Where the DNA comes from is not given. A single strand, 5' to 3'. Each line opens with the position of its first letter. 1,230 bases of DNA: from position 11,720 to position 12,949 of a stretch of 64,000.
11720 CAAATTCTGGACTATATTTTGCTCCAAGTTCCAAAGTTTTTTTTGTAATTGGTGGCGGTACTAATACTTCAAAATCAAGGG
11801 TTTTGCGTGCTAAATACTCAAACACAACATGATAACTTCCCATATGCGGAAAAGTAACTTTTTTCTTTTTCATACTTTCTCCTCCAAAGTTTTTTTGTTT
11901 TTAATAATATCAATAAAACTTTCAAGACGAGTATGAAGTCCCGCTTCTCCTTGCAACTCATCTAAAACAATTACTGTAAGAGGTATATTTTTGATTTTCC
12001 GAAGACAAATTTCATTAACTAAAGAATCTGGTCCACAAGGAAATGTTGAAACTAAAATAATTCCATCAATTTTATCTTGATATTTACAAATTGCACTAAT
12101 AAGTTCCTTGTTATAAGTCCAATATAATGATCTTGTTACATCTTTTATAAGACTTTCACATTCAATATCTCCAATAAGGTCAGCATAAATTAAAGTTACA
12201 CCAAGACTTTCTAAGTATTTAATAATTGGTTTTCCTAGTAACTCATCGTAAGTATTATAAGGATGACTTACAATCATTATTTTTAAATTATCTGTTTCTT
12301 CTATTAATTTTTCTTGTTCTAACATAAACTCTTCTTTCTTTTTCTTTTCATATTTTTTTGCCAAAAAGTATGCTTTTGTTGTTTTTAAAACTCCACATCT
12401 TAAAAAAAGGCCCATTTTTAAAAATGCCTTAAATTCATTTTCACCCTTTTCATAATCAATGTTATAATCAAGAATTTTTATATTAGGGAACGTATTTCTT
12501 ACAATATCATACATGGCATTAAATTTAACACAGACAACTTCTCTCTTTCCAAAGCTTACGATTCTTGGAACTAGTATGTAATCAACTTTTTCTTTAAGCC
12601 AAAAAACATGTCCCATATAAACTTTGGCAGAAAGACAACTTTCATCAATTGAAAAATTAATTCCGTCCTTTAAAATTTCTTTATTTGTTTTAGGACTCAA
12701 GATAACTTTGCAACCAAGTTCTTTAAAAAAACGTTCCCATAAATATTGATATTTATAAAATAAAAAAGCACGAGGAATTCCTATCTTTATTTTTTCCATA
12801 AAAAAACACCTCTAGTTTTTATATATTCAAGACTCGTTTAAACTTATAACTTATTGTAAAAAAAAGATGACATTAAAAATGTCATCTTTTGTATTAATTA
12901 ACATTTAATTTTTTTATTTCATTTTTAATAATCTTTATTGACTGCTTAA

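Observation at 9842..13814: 2-hydroxyacid dehydrogenase next to an activase plus dehydratase-like components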

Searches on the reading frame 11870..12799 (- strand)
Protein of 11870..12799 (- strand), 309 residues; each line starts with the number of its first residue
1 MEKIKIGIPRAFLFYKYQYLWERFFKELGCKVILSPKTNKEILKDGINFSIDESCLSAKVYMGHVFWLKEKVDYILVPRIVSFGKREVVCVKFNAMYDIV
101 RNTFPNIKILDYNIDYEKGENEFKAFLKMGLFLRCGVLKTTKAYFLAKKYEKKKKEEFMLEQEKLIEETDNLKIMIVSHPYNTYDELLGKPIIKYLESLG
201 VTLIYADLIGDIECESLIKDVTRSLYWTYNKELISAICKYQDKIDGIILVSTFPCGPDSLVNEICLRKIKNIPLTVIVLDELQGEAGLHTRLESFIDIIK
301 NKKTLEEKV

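Call 5: search_protein_families(library=pfam, proteins=[window:11870-12799:-], max_evalue=0.01)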
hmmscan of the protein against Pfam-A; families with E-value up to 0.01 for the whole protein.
window:11870-12799:- (309 aa): 2 families
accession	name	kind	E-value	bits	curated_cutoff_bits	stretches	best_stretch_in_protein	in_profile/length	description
PF09989.15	DUF2229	-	9.1e-47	159.9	29.4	1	5-208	1-217/218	CoA enzyme activase uncharacterised domain (DUF2229)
PF06100.17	MCRA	-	0.0056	16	23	1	166-228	185-250/495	MCRA family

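Call 6: search_protein_families(library=ncbifam, proteins=[window:11870-12799:-], max_evalue=0.01)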
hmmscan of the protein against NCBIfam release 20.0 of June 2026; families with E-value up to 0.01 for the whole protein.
window:11870-12799:- (309 aa): 0 families

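Call 13: find_encoding_contigs(protein=window:11870-12799:-, flank=8000, max_places=6)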
Protein window:11870-12799:- (309 aa): 16 contigs read that carry it; 6 places shown.
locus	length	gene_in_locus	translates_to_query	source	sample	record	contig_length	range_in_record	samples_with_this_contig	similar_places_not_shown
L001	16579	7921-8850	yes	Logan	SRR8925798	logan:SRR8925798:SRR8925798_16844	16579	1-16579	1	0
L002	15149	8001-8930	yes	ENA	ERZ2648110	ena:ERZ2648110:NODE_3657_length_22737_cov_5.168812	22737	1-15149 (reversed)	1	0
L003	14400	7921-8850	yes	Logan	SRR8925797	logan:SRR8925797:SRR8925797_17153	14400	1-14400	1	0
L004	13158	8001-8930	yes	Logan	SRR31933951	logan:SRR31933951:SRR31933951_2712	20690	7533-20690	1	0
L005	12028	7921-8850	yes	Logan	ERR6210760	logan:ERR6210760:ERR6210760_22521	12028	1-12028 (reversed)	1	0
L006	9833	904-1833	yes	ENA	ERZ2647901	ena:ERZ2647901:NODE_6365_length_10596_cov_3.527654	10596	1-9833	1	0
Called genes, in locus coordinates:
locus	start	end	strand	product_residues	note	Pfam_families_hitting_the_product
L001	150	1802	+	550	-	PF00749:tRNA-synt_1c, PF19269:Anticodon_2 (weak)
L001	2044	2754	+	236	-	PF00535:Glycos_transf_2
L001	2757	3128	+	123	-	PF10066:DUF2304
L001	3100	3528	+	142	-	PF04138:GtrA_DPMS_TM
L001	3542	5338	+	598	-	PF19484:DUF6020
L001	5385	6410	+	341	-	PF00579:tRNA-synt_1b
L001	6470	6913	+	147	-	-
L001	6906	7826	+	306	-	PF00056:Ldh_1_N, PF02866:Ldh_1_C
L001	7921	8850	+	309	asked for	PF09989:DUF2229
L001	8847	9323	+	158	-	-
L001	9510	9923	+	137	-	PF06050:HGD-D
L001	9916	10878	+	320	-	PF01869:BcrAD_BadFG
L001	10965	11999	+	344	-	PF21016:RlmN_N, PF04055:Radical_SAM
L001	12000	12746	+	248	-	PF00481:PP2C, PF13672:PP2C_2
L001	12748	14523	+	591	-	PF00069:Pkinase, PF07714:PK_Tyr_Ser-Thr, PF03109:ABC1 (weak), PF03793:PASTA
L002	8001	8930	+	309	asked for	PF09989:DUF2229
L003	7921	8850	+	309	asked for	PF09989:DUF2229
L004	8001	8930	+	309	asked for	PF09989:DUF2229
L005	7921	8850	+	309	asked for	PF09989:DUF2229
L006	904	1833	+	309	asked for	PF09989:DUF2229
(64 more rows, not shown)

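Call 22: find_homologous_proteins(query=window:11870-12799:-, max_evalue=0.00001)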
Query window:11870-12799:- (309 aa): 3651 proteins with E <= 0.00001 among 5547 candidates; the best 120 are listed.
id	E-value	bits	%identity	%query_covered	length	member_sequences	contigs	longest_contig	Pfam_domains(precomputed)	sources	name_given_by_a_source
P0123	8.0e-200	680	100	100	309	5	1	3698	PF09989.16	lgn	-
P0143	5.4e-128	445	64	99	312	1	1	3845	PF09989.16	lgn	-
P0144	5.5e-127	441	64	99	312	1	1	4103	PF09989.16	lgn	-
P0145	3.3e-126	439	63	99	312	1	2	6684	PF09989.16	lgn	-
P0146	1.1e-125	437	64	97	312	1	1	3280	PF09989.16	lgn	-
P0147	5.5e-125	435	65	98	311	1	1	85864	PF09989.16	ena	-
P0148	5.9e-125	435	64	98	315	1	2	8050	PF09989.16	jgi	jgi:predicted nucleotide-binding protein (sugar kinase/HSP70/actin superfamily)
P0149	6.0e-125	435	65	98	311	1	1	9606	PF09989.16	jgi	-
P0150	6.1e-125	435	65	98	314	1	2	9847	PF09989.16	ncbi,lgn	-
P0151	6.2e-125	435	63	99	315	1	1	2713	PF09989.16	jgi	jgi:Uncharacterized protein conserved in bacteria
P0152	1.8e-124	433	63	98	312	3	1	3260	PF09989.16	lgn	-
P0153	2.6e-124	433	63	99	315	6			PF09989.16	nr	nr:acyl-CoA dehydratase activase-related protein [Clostridium sp. YIM B02551]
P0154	4.3e-124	432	65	97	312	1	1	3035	PF09989.16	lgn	-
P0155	5.7e-124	431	64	99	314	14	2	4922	PF09989.16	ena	-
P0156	9.1e-124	431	65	98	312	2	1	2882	PF09989.16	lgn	-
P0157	1.4e-123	430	66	98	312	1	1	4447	PF09989.16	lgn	-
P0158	3.0e-123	429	64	97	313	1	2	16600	PF09989.16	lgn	-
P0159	5.4e-123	428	63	99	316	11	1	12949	PF09989.16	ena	-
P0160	5.6e-123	428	63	99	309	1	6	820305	PF09989.16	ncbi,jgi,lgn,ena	jgi:predicted nucleotide-binding protein (sugar kinase/HSP70/actin superfamily)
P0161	6.4e-123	428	63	98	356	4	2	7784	PF09989.16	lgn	-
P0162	7.0e-123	428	62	99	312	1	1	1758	PF09989.16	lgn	-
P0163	7.9e-123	428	62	99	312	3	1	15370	PF09989.16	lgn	-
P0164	1.0e-122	427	62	100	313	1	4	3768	PF09989.16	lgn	-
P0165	1.5e-122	427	63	99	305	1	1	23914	PF09989.16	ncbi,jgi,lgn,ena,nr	ncbi:MAG: acyl-CoA dehydratase activase-related protein [Oscillospiraceae bacterium]|nr:acyl-CoA deh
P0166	2.0e-122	426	62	99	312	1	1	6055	PF09989.16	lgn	-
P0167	2.1e-122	426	62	98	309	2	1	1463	PF09989.16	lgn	-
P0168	3.5e-122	426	64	99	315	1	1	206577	PF09989.16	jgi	jgi:predicted nucleotide-binding protein (sugar kinase/HSP70/actin superfamily)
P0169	4.9e-122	425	62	99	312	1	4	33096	PF09989.16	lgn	-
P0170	5.1e-122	425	64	97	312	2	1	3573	PF06050.20,PF09989.16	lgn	-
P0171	6.8e-122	425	64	97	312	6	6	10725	PF09989.16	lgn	-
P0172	8.9e-122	424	62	98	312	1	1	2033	PF09989.16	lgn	-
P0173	2.4e-121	423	63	97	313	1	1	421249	PF09989.16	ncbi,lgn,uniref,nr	ncbi:Predicted nucleotide-binding protein, sugar kinase/HSP70/actin superfamily [Clostridium cavendi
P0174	4.1e-121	422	60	98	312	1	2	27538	PF09989.16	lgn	-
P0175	4.1e-121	422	59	100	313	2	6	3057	PF09989.16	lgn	-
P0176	5.9e-121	421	62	97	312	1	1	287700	PF09989.16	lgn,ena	-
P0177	6.5e-121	421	62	97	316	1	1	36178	PF09989.16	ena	-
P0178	6.6e-121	421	62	97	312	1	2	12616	PF09989.16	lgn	-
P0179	1.2e-120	420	61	98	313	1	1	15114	PF09989.16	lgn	-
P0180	1.4e-120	420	62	97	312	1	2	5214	PF09989.16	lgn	-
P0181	1.5e-120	420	62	97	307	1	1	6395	PF09989.16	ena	-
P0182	3.7e-120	419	60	99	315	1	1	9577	PF09989.16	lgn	-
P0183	1.1e-119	417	63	98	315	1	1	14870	PF09989.16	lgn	-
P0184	1.4e-119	417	60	100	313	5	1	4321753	PF09989.16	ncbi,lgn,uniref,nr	ncbi:hypothetical protein Desde_0520 [Desulfitobacterium dehalogenans ATCC 51507]|uniref:DUF2229 dom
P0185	3.6e-119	416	61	98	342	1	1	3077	PF09989.16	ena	-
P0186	2.0e-118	413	61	99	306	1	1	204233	PF09989.16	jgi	-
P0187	3.7e-118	412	60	97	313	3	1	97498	PF09989.16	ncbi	ncbi:MAG: acyl-CoA dehydratase activase-related protein [Desulfitobacterium sp.]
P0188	6.5e-118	412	61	98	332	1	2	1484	PF09989.16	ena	-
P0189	9.0e-118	411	61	99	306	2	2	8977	PF09989.16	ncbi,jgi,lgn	jgi:predicted nucleotide-binding protein (sugar kinase/HSP70/actin superfamily)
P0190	2.2e-117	410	60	98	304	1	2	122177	PF09989.16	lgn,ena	-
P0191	2.4e-117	410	60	99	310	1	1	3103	PF09989.16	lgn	-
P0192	2.7e-117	409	61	99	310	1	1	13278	PF09989.16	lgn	-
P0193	3.4e-117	409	59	98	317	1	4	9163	PF09989.16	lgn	-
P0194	5.0e-117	409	60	97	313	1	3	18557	PF09989.16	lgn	-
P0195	6.0e-117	408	62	97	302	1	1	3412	PF06050.20,PF09989.16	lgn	-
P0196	9.2e-117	408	59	97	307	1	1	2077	PF09989.16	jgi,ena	-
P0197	1.2e-116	407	59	97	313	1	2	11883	PF09989.16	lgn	-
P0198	2.3e-116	406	58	98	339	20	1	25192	PF09989.16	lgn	-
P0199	4.8e-116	405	59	98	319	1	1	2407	PF09989.16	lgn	-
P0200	2.8e-115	403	60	98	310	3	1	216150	PF09989.16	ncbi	ncbi:MAG: acyl-CoA dehydratase activase-related protein [Bacilli bacterium]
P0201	4.0e-115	402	60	97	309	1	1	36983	PF09989.16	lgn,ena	-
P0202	7.0e-115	402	59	98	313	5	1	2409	PF09989.16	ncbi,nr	ncbi:MAG: hypothetical protein GX958_07680 [Desulfitobacterium sp.]|nr:hypothetical protein [Desulfi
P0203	2.9e-114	399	59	100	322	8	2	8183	PF09989.16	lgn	-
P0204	9.3e-114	398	61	97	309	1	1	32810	PF09989.16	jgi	jgi:predicted nucleotide-binding protein (sugar kinase/HSP70/actin superfamily)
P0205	9.4e-114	398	60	98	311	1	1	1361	PF09989.16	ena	-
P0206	3.2e-113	396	59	98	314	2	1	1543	PF09989.16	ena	-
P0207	5.5e-113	395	59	97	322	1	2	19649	PF09989.16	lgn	-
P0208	1.1e-112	394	59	98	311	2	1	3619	PF09989.16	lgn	-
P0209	3.7e-112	393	56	99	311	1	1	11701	PF09989.16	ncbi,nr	ncbi:MAG: acyl-CoA dehydratase activase-related protein [Bacilli bacterium]|nr:acyl-CoA dehydratase 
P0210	1.1e-111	391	59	99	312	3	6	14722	PF09989.16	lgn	-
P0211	1.3e-111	391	62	97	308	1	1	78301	PF09989.16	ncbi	-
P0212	1.7e-111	390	59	98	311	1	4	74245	PF09989.16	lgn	-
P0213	2.4e-111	390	59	94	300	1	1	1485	PF09989.16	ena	-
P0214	4.3e-111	389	54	98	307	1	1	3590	PF09989.16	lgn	-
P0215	5.4e-111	389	58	98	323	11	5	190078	PF09989.16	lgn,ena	-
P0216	7.2e-111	388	58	97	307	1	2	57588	PF09989.16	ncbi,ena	-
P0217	9.7e-111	388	58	98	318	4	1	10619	PF09989.16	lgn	-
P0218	1.8e-110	387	58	98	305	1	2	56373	PF09989.16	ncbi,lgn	-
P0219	1.9e-110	387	57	98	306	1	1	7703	PF09989.16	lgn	-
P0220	2.6e-110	387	57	98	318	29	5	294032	PF09989.16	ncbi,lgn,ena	-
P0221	3.0e-110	386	57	97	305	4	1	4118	PF09989.16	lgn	-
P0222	6.0e-110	385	58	100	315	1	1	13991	PF09989.16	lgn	-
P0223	9.8e-110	385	58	100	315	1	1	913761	PF09989.16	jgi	jgi:predicted nucleotide-binding protein (sugar kinase/HSP70/actin superfamily)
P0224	1.6e-109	384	57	97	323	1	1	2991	PF09989.16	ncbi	-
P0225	4.0e-109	383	57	99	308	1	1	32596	PF09989.16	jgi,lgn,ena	-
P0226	4.4e-109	383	60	99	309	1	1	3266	PF09989.16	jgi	-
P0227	4.6e-109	382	55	98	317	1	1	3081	PF09989.16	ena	-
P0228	5.3e-109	382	58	98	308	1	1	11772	PF09989.16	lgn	-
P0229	9.6e-109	381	56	97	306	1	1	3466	PF09989.16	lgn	-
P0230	9.9e-109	381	56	98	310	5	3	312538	PF09989.16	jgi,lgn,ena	-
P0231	1.2e-108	381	56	98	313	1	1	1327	PF09989.16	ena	-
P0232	3.7e-108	379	59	98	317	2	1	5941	PF09989.16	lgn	-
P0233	4.2e-108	379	57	97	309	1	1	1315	PF09989.16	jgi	jgi:predicted nucleotide-binding protein (sugar kinase/HSP70/actin superfamily)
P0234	6.6e-108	379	56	98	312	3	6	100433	PF09989.16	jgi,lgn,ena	jgi:predicted nucleotide-binding protein (sugar kinase/HSP70/actin superfamily)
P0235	9.6e-108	378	57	97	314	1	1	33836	PF09989.16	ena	-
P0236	9.7e-108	378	55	97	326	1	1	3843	PF06050.20,PF09989.16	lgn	-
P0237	1.6e-107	377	59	96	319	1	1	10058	PF09989.16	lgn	-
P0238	1.4e-106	374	58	96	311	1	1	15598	PF09989.16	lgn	-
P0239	1.6e-106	374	54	97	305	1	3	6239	PF09989.16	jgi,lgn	-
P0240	2.8e-106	373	56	97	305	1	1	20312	PF09989.16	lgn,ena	-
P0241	2.9e-106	373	56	98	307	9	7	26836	PF06050.20,PF09989.16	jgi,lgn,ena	-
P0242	3.5e-106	373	54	97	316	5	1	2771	PF09989.16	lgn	-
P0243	5.2e-106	372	56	99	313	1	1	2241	PF09989.16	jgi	-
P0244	5.3e-106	372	54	98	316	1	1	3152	PF09989.16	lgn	-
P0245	6.1e-106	372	55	98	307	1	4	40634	PF09989.16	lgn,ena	-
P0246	6.1e-106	372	54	97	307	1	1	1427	PF09989.16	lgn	-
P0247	6.3e-106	372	55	97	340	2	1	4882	PF09989.16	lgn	-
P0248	8.5e-106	372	55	98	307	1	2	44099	PF09989.16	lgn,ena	-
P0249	8.9e-106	372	54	98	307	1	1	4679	PF09989.16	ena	-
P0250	1.1e-105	371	57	98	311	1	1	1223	PF09989.16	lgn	-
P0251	1.8e-105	371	56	99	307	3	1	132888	PF09989.16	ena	-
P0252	2.5e-105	370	54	98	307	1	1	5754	PF09989.16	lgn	-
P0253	2.6e-105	370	55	98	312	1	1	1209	PF09989.16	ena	-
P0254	2.9e-105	370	57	97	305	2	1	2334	PF09989.16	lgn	-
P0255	3.3e-105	370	56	97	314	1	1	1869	PF09989.16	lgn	-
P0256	3.3e-105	370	57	98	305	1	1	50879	PF09989.16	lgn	-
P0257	3.4e-105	370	57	97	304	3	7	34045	PF09989.16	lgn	-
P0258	4.4e-105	369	54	98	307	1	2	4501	PF09989.16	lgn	-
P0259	4.9e-105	369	55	97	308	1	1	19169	PF09989.16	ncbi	-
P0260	7.7e-105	369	55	98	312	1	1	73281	PF09989.16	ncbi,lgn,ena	-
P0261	8.1e-105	368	56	97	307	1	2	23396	PF09989.16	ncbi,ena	-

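Call 27: find_encoding_contigs(protein=P0184, flank=8000, max_places=2)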
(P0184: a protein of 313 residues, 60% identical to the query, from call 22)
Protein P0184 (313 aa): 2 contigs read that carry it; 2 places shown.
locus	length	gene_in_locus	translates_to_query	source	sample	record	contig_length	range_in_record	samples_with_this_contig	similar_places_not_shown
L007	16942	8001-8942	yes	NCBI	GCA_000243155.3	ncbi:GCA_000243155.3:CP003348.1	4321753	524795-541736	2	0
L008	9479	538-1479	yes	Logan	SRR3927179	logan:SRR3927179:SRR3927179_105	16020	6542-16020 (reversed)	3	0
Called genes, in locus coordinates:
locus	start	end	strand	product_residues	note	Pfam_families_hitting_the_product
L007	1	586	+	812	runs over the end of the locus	PF13298:LigD_N, PF01068:DNA_ligase_A_M, PF04679:DNA_ligase_A_C, PF21686:LigD_Prim-Pol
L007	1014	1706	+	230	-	PF09997:DUF2238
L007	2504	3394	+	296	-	-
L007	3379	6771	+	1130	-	PF00270:DEAD, PF04851:ResIII, PF00271:Helicase_C, PF08797:HIRAN (weak)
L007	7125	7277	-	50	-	-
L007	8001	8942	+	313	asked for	PF09989:DUF2229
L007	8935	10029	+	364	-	PF06050:HGD-D (weak)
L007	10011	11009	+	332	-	PF01869:BcrAD_BadFG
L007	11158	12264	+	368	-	PF00465:Fe-ADH, PF13685:Fe-ADH_2, PF25137:ADH_Fe_C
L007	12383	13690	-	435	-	PF00108:Thiolase_N, PF02803:Thiolase_C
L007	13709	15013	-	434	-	PF02550:AcetylCoA_hydro, PF13336:AcetylCoA_hyd_C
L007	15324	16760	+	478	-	PF00989:PAS, PF13188:PAS_8 (weak), PF13426:PAS_9, PF00158:Sigma54_activat, PF14532:Sigma54_activ_2, PF07724:AAA_2, PF25601:AAA_lid_14, PF02954:HTH_8, +3 more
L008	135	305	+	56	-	-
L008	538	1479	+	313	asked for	PF09989:DUF2229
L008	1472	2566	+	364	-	PF06050:HGD-D (weak)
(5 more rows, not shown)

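Call 28: find_encoding_contigs(protein=P0200, flank=8000, max_places=2)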
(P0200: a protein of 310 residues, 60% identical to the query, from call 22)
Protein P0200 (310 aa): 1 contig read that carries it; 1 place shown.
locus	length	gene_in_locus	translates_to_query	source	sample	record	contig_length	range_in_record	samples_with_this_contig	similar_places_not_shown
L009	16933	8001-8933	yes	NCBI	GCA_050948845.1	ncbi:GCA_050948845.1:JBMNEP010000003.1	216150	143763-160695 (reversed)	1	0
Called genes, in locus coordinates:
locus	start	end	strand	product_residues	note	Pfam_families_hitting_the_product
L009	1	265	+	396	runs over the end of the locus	PF01996:F420_ligase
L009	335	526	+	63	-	PF02082:Rrf2, PF08279:HTH_11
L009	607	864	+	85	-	-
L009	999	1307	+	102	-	PF01725:Ham1p_like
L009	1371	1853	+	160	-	PF00383:dCMP_cyt_deam_1, PF14437:MafB19-deam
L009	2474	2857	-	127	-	-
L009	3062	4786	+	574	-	PF04055:Radical_SAM, PF13186:SPASM, PF03819:MazG (faint)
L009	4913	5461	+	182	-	PF01066:CDP-OH_P_transf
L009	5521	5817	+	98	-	PF00085:Thioredoxin, PF13098:Thioredoxin_2, PF14595:Thioredoxin_9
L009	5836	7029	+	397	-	-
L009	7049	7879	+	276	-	PF08843:AbiEii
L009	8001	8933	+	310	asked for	PF09989:DUF2229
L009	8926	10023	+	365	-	PF09989:DUF2229 (faint), PF06050:HGD-D (weak)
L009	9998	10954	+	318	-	PF01869:BcrAD_BadFG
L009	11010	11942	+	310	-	PF08331:QueG_DUF1730, PF13484:Fer4_16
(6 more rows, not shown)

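Call 29: find_encoding_contigs(protein=P0173, flank=8000, max_places=2)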
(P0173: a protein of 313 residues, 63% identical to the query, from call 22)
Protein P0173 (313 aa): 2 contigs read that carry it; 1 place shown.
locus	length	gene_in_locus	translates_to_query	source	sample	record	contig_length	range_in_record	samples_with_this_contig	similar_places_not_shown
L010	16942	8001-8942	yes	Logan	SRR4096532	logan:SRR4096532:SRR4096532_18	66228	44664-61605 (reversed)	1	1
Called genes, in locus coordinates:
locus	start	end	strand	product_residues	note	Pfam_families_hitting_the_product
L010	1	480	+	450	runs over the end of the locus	PF00437:T2SSE, PF27713:UCP018868 (weak)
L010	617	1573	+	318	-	PF00482:T2SSF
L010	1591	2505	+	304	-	PF00482:T2SSF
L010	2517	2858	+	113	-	PF02643:DUF192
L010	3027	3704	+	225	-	PF00072:Response_reg, PF00486:Trans_reg_C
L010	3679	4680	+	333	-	PF02518:HATPase_c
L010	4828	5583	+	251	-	PF00005:ABC_tran, PF13304:AAA_21 (faint)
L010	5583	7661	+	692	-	PF02687:FtsX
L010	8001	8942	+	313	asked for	PF09989:DUF2229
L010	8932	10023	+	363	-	PF06050:HGD-D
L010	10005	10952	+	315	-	PF01869:BcrAD_BadFG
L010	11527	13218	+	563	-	PF03485:Arg_tRNA_synt_N, PF00750:tRNA-synt_1d, PF05746:DALR_1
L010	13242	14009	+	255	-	PF13482:RNase_H_2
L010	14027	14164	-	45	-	PF12669:FeoB_associated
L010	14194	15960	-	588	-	PF01926:MMR_HSR1, PF02421:FeoB_N, PF07670:Gate, PF07664:FeoB_C, PF07670:Gate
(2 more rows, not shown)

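Call 36: find_related_loci(query=A2, collection=genome_contigs, flank=8000)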
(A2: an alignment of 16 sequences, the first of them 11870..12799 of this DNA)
Query A2 (309 aa) in genome_contigs; peptide patterns used: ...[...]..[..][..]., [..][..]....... (x = any residue, [..] = any of these).
600 stretches matched a pattern (row limit reached: there are more); 576 encode a relative of the query (tblastn E <= 1e-3); the best 80 are kept; 80 distinct loci.
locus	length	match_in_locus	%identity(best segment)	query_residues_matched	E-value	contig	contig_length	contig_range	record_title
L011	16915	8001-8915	64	3-307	1e-129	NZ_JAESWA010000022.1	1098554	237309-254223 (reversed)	Clostridium paridis strain YIM B02565 GCM70020046_22, whole genome shotgun sequence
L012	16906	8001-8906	64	6-307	1e-127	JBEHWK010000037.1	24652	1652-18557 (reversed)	MAG: Clostridiaceae bacterium isolate FI22 k141_74461_length_24652_cov_34.5921, whole genome shotgun sequence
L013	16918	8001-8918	63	2-307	2e-127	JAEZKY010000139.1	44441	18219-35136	MAG: Bacillota bacterium isolate OH_CDB_53 k127_951130, whole genome shotgun sequence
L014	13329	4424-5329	61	2-303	3e-123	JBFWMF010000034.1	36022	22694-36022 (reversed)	MAG: Desulfitobacterium sp. isolate CA_2019_NHSR_83 NODE_2764_length_36022_cov_12.389330_NHSR, whole genome shotgun sequ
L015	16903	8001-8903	60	3-303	1e-122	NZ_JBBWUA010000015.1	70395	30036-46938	Desulfitobacterium sp. THU1 Unigene15, whole genome shotgun sequence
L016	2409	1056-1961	59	2-303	5e-126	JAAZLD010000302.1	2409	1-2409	MAG: Desulfitobacterium sp. isolate AS23ysBPME_164 206861_AS23, whole genome shotgun sequence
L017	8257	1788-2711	58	2-309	1e-119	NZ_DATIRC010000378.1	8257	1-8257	MAG: Romboutsia sp. isolate SMAG_U15893 k141_202671, whole genome shotgun sequence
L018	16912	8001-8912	59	6-309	1e-117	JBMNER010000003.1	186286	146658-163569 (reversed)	MAG: Bacilli bacterium isolate SBF912LR0HQ0071 contig_39139, whole genome shotgun sequence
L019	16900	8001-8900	62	3-303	4e-116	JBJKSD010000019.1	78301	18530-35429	MAG: Bacilli bacterium isolate Bin_74 S1Ck127_793400_flag_1_multi_8.0000_len_78301, whole genome shotgun sequence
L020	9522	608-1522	63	1-305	2e-115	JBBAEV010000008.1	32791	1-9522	MAG: Bacilli bacterium isolate SO_2017_LW2_23 scaffold_2979_c1_LW138R_2017, whole genome shotgun sequence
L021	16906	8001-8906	57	2-303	1e-115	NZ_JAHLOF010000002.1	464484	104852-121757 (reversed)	Metaclostridioides mangenotii strain N8 No8_ctg0002, whole genome shotgun sequence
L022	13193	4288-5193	56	2-303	6e-113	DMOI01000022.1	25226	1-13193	MAG TPA_asm: Clostridiales bacterium isolate UBA12072 contig_8454, whole genome shotgun sequence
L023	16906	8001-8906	55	2-303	8e-111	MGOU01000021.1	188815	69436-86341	MAG: Clostridiales bacterium GWD2_32_19 gwd2_scaffold_29, whole genome shotgun sequence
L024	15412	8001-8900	58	6-305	3e-110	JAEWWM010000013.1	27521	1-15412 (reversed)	MAG: Bacillota bacterium isolate OH_SDB_98 k127_378821, whole genome shotgun sequence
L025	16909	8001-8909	54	3-303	1e-108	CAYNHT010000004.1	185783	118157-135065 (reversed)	MAG TPA_asm: uncultured Muribaculaceae bacterium isolate SRP241341_co1_139 genome assembly, contig: NODE_66_length_18578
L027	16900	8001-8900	54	2-302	7e-107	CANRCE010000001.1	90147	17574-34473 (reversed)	MAG: uncultured Bacilli bacterium isolate Lapin-027__bin90 genome assembly, contig: Lapin-027__NODE_147_length_90147_cov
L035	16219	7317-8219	54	2-303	5e-106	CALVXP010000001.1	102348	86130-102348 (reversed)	MAG: uncultured Bacilli bacterium isolate BRZ_GA__bin18 genome assembly, contig: BRZ_GA__NODE_364_length_102348_cov_7.98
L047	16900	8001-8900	53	2-302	8e-104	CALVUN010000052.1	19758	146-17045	MAG: uncultured Bacilli bacterium isolate E24__bin45 genome assembly, contig: E24__k127_4343358, whole genome shotgun se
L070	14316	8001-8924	50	1-307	2e-100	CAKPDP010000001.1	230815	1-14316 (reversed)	MAG: uncultured Bacilli bacterium isolate REFINED_METABAT215_TOP10_CONTIGS_1500_ASSEMBLY_K77_MERGED__Hadza_MoBio_hadza-I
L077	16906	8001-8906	51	1-303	2e-98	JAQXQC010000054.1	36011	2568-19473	MAG: Bacilli bacterium isolate SUG1421 k141_3511930, whole genome shotgun sequence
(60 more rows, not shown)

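Call 44: predict_structure(alignment_id=A2)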
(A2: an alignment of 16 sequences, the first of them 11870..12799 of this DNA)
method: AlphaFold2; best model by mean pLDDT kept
length: 309 residues; sequences in the alignment: 16
mean_pLDDT: 86.8   pTM: 0.86
mean pLDDT of the five models: 86.8, 86.7, 85.7, 82.8, 78.2
residues with pLDDT >= 90: 164; 70-90: 102; 50-70: 43; < 50: 0
segments of 3 or more residues with pLDDT < 50: none
pLDDT, mean of each block of 10 residues (from residue 1): 87 91 97 96 90 78 95 93 70 83 92 87 95 95 98 94 92 92 90 94 90 65 65 84 93 71 79 88 73 94 83
secondary structure, 60 per line:
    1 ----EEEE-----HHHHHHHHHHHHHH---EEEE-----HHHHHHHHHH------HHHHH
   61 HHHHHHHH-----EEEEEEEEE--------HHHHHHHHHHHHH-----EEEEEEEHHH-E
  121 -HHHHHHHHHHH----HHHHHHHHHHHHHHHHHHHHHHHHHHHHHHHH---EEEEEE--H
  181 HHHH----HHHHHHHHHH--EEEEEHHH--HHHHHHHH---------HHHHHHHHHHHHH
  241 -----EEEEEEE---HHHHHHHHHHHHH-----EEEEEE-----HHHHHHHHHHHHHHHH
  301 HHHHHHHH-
elements in order: E5-8 H14-27 E31-34 H40-49 H56-68 E74-82 H91-103 E109-115 H122-132 H137-168 E172-177 H180-184 H189-198 E201-205 H211-218 H228-240 E246-252 H256-268 E274-279 H285-308
